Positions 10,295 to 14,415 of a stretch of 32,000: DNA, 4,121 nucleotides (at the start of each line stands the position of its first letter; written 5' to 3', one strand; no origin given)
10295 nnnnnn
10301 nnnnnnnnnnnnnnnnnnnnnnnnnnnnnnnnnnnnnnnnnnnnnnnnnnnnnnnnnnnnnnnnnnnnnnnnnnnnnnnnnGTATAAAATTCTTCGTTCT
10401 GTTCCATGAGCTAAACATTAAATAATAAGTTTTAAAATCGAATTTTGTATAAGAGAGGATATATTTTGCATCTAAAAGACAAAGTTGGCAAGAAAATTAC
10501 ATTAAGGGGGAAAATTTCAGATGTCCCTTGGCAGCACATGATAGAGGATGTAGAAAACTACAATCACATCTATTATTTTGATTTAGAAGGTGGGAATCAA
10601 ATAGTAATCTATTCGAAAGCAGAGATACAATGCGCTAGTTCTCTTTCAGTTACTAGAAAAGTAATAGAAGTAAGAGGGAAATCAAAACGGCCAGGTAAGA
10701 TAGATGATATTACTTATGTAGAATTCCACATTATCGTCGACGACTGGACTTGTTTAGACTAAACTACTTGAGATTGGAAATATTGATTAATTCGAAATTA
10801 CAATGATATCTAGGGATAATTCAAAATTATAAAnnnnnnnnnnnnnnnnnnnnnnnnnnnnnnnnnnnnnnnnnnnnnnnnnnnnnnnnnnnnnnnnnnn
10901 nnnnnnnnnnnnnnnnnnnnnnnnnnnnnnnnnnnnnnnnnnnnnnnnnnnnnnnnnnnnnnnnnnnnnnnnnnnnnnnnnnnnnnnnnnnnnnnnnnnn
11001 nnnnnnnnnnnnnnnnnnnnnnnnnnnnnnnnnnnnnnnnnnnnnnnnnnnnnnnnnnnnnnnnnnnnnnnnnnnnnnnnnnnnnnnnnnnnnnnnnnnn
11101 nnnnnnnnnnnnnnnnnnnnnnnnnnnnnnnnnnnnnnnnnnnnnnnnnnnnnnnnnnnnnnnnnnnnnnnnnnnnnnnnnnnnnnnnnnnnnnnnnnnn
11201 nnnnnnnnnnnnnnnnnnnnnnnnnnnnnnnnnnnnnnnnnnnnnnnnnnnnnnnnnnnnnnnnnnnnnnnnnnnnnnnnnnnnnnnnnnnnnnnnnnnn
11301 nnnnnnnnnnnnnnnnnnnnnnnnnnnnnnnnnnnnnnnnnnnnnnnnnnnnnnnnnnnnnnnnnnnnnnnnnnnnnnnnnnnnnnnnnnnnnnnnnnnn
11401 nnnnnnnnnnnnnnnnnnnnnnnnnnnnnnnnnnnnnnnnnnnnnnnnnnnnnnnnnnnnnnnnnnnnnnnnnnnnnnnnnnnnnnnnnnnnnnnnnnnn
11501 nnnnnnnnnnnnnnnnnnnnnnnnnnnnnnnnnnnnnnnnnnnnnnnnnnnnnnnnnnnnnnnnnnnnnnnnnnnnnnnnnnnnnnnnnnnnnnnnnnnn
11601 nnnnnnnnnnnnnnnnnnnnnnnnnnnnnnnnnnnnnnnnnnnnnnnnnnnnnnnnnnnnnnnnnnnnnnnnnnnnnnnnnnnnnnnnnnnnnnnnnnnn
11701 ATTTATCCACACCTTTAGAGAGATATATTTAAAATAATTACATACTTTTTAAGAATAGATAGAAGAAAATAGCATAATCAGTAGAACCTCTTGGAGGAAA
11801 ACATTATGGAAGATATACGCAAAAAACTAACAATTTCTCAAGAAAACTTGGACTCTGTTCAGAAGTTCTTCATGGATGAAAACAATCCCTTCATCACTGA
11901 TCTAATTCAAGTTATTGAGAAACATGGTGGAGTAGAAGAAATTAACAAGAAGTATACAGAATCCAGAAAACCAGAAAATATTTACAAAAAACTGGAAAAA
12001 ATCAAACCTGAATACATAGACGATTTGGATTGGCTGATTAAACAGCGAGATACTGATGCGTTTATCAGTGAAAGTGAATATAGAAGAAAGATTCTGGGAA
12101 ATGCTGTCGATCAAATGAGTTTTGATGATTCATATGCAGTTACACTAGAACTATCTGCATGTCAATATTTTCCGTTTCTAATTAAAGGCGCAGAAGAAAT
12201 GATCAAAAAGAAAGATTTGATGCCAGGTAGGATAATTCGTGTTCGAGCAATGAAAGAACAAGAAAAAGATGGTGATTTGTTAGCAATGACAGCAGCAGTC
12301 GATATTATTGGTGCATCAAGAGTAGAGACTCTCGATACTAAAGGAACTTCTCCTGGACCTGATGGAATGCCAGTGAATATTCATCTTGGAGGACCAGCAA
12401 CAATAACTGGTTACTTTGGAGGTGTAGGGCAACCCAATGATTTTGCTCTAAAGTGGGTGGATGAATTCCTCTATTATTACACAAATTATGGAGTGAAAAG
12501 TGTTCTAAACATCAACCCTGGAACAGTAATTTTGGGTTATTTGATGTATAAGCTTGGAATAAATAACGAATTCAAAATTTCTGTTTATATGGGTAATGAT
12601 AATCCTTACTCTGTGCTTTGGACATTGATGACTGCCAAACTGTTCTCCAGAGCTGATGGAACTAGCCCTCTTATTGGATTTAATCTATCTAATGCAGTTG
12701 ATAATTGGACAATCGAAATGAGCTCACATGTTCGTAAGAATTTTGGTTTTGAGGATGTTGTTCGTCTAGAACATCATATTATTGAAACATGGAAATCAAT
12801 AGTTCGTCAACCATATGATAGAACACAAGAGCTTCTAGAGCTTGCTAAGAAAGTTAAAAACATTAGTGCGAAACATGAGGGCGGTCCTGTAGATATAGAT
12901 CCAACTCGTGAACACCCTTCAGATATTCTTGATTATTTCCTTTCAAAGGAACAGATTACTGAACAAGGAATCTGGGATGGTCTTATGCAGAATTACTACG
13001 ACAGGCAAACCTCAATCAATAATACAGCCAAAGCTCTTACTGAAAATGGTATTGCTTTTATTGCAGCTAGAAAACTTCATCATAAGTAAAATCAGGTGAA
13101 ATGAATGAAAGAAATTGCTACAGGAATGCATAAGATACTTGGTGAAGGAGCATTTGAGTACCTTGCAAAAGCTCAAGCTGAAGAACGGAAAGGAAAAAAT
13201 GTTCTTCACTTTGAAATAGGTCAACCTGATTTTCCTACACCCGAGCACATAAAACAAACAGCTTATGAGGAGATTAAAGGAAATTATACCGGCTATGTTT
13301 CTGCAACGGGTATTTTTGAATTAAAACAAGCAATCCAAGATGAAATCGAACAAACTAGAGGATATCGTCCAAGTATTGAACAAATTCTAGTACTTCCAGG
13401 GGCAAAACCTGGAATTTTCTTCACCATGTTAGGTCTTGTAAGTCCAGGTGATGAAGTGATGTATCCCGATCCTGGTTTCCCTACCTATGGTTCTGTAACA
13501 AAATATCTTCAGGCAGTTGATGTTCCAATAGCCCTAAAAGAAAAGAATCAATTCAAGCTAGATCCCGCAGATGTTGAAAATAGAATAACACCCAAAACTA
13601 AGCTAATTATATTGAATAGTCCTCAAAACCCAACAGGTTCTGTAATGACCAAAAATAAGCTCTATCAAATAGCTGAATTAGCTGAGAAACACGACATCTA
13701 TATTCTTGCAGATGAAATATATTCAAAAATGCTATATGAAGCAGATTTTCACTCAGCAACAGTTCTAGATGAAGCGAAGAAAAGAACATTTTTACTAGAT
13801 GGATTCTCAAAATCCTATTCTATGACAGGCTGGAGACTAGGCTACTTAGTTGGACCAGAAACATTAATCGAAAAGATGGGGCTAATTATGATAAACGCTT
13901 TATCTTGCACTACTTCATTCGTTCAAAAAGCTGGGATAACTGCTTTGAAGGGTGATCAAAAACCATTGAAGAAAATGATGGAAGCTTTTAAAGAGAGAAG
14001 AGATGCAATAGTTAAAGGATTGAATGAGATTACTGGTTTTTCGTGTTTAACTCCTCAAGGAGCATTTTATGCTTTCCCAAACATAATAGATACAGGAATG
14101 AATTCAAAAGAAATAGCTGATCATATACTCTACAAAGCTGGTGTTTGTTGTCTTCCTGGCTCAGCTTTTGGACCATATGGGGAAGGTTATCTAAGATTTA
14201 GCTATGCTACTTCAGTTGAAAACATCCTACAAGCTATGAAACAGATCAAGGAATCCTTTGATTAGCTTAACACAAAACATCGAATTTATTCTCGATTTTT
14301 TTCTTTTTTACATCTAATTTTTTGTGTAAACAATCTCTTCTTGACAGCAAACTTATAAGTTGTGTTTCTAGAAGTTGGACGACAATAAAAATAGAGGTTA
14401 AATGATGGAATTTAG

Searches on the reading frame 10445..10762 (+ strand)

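Call 9: search_protein_families(library=pfam, proteins=[window:10445-10762:+], max_evalue=0.01)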
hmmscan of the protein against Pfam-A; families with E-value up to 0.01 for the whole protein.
window:10445-10762:+ (105 aa): 0 families

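Call 10: search_protein_families(library=ncbifam, proteins=[window:10445-10762:+], max_evalue=0.01)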
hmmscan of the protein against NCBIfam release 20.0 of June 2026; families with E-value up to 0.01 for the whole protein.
window:10445-10762:+ (105 aa): 0 families

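Call 13: search_protein_families(library=phrogs, proteins=[window:10445-10762:+], max_evalue=0.1)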
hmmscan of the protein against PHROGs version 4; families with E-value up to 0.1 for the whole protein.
window:10445-10762:+ (105 aa): 1 family
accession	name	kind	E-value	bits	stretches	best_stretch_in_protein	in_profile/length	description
phrog_19860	-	unknown function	0.076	14.1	0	41-60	40-59/75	-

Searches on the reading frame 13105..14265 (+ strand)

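Call 9: search_protein_families(library=pfam, proteins=[window:13105-14265:+], max_evalue=0.01)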
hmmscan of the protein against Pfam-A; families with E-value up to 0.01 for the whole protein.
window:13105-14265:+ (386 aa): 5 families
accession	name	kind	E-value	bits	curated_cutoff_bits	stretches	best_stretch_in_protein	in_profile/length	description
PF00155.27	Aminotran_1_2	-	1.9e-65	221.9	19.7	1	32-381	2-361/361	Aminotransferase class I and II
PF01041.23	DegT_DnrJ_EryC1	-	1.3e-06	28.4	19.8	1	112-203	61-145/360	DegT/DnrJ/EryC1/StrS aminotransferase family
PF01053.26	Cys_Met_Meta_PP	-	1.3e-06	27.6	27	1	103-206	79-176/381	Cys/Met metabolism PLP-dependent enzyme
PF01212.27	Beta_elim_lyase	-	0.0011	18.8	27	1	141-203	98-168/288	Beta-eliminating lyase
PF00266.25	Aminotran_5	-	0.0014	18.1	21.5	1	92-205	62-177/371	Aminotransferase class-V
